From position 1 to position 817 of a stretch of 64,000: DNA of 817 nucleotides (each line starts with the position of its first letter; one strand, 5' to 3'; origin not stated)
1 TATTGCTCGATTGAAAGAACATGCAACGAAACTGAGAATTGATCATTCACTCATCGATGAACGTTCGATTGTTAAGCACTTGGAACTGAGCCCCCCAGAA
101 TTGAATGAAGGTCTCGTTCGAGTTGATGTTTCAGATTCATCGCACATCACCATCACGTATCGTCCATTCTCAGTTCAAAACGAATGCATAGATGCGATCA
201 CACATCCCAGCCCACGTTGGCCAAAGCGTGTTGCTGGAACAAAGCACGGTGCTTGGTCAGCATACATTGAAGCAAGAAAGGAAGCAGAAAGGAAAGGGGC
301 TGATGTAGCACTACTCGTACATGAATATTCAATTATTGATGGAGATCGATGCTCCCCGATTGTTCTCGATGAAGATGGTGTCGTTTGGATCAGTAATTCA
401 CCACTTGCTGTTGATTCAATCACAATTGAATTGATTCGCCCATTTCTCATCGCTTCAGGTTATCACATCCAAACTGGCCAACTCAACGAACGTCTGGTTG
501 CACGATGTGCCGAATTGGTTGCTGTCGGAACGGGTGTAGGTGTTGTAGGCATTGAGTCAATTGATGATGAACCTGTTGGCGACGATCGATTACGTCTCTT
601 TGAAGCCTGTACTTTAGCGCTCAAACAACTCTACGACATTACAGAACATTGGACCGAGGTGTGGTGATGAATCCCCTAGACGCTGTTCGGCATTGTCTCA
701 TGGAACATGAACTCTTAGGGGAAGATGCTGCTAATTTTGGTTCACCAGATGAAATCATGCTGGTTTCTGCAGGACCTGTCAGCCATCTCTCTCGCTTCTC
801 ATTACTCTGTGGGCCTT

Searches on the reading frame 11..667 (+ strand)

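Call 56: search_protein_families(library=pfam, proteins=[window:11-667:+], max_evalue=0.001)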
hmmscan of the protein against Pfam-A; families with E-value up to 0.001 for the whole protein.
window:11-667:+ (218 aa): 1 family
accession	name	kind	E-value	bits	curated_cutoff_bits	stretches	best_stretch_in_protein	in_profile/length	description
PF01063.24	Aminotran_4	-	5.8e-09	36.6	28.5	1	42-184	75-223/223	Amino-transferase class IV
